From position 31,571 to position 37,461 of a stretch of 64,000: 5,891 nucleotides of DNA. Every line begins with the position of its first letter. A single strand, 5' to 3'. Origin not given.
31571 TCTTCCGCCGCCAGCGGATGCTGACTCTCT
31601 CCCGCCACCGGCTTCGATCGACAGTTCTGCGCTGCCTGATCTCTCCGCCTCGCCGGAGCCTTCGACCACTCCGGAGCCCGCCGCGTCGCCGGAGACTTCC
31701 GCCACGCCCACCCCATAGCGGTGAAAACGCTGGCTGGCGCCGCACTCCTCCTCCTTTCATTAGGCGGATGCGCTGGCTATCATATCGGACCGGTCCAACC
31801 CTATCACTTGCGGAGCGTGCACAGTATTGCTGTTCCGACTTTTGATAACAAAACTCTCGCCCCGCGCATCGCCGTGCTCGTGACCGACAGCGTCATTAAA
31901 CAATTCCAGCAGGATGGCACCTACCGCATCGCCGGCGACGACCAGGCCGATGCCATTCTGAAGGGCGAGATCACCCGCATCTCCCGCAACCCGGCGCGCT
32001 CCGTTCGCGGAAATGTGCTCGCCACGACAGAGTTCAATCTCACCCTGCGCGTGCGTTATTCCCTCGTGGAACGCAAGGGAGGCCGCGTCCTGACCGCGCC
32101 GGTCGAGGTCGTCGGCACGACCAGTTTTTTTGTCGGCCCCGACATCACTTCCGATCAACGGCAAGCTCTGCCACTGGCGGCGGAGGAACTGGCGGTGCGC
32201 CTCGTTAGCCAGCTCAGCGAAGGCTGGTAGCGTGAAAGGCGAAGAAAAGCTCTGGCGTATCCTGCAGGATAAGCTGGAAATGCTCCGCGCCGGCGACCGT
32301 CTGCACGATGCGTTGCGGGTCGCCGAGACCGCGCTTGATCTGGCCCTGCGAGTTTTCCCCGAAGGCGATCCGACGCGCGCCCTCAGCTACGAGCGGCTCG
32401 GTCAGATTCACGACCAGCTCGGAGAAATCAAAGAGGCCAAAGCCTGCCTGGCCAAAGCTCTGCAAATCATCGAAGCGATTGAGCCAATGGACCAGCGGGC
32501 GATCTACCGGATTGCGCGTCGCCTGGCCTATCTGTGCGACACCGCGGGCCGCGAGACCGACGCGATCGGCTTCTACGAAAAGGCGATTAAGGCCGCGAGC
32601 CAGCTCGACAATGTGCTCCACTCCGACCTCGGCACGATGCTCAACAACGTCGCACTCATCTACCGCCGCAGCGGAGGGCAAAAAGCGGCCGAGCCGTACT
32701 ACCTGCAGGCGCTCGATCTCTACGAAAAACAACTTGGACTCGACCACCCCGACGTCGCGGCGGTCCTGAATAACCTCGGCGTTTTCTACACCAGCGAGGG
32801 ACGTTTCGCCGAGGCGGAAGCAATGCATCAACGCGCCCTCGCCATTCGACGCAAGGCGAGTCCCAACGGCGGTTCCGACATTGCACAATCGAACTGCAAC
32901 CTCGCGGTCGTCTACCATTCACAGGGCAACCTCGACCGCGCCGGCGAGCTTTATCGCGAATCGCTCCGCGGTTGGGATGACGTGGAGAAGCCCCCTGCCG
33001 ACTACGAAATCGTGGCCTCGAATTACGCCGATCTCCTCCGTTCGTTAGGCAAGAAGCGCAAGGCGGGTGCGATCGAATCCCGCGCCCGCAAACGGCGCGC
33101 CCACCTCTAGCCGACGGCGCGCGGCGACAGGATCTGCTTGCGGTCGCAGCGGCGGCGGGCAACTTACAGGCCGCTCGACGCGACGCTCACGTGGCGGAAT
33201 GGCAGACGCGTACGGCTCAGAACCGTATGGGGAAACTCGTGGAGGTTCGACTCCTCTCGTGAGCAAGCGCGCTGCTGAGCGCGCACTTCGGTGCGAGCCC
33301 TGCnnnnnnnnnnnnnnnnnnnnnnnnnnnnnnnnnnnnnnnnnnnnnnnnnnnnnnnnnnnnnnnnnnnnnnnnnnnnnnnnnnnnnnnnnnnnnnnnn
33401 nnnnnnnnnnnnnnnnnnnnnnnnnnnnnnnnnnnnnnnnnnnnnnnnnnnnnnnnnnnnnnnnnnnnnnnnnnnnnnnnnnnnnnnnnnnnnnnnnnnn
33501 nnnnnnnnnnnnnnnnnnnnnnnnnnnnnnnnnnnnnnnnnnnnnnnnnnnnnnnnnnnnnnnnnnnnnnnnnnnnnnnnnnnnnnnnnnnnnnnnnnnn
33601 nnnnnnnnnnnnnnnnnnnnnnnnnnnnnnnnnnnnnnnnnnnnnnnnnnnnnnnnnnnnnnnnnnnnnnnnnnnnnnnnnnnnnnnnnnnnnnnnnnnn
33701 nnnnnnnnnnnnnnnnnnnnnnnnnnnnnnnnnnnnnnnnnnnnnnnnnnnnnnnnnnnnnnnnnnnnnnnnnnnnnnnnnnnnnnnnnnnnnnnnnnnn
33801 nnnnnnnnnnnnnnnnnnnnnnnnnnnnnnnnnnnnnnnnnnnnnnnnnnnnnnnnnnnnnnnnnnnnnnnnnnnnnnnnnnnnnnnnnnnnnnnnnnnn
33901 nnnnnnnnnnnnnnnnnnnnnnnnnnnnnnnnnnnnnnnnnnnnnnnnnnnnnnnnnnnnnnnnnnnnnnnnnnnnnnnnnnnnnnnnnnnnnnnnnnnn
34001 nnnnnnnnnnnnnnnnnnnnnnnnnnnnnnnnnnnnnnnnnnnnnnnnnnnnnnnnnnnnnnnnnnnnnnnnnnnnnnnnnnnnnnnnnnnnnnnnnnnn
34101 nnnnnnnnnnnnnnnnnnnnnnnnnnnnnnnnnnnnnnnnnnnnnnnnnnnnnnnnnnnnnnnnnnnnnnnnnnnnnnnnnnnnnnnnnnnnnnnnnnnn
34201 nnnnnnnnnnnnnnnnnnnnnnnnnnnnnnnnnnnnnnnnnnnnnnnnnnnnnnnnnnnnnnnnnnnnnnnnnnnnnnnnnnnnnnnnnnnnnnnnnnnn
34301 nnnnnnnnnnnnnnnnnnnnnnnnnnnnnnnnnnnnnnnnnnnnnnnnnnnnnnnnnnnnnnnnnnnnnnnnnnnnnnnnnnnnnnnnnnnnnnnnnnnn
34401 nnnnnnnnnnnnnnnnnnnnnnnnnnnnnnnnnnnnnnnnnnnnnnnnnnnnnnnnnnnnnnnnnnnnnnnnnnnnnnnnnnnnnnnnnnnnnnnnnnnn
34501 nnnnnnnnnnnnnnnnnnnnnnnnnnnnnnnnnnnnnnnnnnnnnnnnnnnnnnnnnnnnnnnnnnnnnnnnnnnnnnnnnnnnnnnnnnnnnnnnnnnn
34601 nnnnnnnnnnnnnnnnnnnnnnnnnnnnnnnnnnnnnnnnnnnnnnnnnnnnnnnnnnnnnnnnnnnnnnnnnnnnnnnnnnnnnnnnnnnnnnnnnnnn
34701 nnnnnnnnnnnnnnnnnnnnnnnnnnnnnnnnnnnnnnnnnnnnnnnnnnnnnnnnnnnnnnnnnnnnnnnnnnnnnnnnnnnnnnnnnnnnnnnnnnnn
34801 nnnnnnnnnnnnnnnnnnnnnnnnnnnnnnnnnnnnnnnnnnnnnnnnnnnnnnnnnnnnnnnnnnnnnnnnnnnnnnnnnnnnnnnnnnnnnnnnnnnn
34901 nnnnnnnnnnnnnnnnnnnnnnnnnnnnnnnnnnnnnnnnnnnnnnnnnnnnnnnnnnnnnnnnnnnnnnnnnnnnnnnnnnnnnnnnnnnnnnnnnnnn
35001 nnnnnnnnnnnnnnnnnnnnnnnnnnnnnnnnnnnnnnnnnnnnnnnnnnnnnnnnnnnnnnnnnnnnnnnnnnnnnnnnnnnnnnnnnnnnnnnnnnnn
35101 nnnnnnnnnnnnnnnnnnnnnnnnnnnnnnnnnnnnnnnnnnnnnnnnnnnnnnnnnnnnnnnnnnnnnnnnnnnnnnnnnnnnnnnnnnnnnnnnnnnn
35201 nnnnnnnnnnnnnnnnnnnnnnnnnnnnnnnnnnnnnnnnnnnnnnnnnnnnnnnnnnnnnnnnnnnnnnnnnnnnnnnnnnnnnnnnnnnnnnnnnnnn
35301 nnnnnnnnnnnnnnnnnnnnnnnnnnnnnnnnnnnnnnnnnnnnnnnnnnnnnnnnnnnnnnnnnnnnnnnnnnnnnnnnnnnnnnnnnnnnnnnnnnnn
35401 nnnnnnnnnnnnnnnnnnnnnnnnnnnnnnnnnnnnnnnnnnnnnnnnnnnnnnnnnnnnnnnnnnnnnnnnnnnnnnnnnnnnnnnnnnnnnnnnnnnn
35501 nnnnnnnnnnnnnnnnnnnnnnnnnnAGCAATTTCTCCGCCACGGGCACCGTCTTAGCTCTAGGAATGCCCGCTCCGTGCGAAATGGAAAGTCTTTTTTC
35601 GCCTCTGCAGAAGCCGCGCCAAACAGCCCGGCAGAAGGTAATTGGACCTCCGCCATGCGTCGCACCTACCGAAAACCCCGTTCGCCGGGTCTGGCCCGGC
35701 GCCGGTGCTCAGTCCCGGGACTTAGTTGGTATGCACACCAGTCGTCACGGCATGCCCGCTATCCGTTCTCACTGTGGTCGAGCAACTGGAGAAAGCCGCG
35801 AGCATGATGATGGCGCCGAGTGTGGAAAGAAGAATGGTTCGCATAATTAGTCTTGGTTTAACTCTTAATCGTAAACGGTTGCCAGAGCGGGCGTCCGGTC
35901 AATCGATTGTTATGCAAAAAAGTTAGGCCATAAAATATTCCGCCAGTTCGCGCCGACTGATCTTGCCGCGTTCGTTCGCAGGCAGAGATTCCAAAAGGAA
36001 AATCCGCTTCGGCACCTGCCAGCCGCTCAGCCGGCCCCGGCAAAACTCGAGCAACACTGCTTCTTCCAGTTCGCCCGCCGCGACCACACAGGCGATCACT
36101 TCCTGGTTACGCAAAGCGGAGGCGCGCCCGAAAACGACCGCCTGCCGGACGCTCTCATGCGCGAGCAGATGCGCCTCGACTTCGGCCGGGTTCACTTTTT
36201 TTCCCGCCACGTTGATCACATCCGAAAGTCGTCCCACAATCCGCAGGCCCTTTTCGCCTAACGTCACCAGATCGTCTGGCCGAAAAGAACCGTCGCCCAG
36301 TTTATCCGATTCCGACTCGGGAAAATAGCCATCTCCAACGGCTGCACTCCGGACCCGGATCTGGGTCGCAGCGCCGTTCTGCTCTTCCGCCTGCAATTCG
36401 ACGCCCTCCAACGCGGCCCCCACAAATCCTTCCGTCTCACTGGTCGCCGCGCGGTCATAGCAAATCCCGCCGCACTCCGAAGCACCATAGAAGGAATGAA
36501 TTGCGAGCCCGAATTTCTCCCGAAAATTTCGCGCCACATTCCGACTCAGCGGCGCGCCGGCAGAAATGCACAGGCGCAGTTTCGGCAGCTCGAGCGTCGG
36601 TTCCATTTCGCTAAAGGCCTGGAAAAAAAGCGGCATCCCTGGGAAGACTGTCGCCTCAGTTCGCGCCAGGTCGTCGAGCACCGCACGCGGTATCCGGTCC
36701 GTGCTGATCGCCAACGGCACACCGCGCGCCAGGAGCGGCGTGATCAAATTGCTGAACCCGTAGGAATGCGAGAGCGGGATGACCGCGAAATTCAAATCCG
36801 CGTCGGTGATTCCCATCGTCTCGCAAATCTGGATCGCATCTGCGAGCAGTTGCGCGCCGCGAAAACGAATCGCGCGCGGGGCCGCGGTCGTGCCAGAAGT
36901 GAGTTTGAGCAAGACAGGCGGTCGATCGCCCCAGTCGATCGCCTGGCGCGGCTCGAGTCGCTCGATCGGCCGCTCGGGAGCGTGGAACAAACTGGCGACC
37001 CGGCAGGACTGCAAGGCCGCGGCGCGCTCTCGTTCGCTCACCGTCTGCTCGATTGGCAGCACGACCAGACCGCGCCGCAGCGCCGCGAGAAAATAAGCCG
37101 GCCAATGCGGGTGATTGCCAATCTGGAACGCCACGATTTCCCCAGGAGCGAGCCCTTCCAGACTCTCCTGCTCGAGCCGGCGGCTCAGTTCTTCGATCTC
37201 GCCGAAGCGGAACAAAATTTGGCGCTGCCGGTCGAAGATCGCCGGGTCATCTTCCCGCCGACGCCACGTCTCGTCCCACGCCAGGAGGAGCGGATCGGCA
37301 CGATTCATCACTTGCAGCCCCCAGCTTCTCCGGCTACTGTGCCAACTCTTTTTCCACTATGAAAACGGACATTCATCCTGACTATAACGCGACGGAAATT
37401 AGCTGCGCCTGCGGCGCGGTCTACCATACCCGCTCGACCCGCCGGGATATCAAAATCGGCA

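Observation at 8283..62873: Hyper-abundant, strand-neutral 8/9-mer (G)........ at about 1 copy per kb: a DNA-uptake-sequence-like genomic signal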

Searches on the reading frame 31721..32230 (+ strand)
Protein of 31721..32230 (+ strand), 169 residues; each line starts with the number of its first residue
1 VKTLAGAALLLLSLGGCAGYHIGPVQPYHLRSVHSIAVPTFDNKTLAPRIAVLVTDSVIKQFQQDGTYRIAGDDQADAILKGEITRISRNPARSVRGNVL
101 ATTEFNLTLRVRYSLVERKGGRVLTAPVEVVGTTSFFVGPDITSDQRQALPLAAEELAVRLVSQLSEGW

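Call 13: search_protein_families(library=pfam, proteins=[window:31721-32230:+])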
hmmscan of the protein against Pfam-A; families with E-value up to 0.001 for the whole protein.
window:31721-32230:+ (169 aa): 1 family
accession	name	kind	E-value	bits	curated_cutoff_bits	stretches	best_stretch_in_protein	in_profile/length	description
PF04390.17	LptE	-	2.7e-16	60.7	23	1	34-165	2-118/118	Lipopolysaccharide-assembly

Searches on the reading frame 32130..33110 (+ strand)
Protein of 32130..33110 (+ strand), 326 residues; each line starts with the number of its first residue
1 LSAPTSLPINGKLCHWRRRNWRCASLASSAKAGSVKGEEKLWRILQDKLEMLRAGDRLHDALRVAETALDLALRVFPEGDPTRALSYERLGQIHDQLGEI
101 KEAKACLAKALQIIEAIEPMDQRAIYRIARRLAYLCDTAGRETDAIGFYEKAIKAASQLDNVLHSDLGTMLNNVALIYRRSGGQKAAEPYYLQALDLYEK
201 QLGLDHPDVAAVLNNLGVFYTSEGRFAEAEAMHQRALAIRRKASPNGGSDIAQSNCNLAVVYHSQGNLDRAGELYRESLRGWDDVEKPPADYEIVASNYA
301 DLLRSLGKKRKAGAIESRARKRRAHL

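Call 13: search_protein_families(library=pfam, proteins=[window:32130-33110:+])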
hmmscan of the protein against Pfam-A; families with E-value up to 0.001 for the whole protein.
window:32130-33110:+ (326 aa): 13 families
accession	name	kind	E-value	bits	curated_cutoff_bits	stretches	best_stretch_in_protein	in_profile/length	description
PF13424.12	TPR_12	-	3.4e-36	123.7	30.1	3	167-242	2-77/77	Tetratricopeptide repeat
PF13374.12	TPR_10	-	9.1e-30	102.2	27.5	2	209-243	1-35/42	Tetratricopeptide repeat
PF24885.1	TPR_NPHP3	-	1.3e-22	80.8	100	2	169-244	142-217/239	Nephrocystin-3 TPR domain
PF13181.12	TPR_8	-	2e-19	68.5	25.7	1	86-114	3-31/34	Tetratricopeptide repeat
PF00515.34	TPR_1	-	2.1e-18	65.7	27.8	1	210-240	1-31/34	Tetratricopeptide repeat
PF13176.12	TPR_7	-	2.9e-15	55.4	27.9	1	213-242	2-31/36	Tetratricopeptide repeat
PF07719.23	TPR_2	-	6.2e-13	48.2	27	1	85-113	2-30/34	Tetratricopeptide repeat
PF17874.7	TPR_MalT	-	7.7e-13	48.8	45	2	139-277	53-186/336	MalT-like TPR region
PF13432.12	TPR_16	-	5.5e-10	40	32.7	0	176-240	5-61/65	Tetratricopeptide repeat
PF13431.12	TPR_17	-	1e-08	35.2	24.4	0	252-271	13-32/34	Tetratricopeptide repeat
PF13428.12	TPR_14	-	6.6e-07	29.8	23.5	0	88-112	5-29/44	Tetratricopeptide repeat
PF14559.12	TPR_19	-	1.3e-06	29.1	25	0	191-242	7-57/68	Tetratricopeptide repeat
PF07721.20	TPR_4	-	1.5e-05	25.6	27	0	257-277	6-26/26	Tetratricopeptide repeat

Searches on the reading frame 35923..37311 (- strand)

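Call 13: search_protein_families(library=pfam, proteins=[window:35923-37311:-])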
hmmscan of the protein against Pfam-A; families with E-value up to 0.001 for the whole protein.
window:35923-37311:- (462 aa): 3 families
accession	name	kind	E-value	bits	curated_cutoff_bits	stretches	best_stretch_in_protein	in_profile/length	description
PF00501.34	AMP-binding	-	3.4e-37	128.6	29.9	2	132-330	164-384/384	AMP-binding enzyme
PF13193.12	AMP-binding_C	-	2.7e-11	44.7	24.5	1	377-450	1-76/76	AMP-binding enzyme C-terminal domain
PF23562.2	AMP-binding_C_3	-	0.00014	22.7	20.8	1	365-397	4-37/124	AMP-binding enzyme C-terminal domain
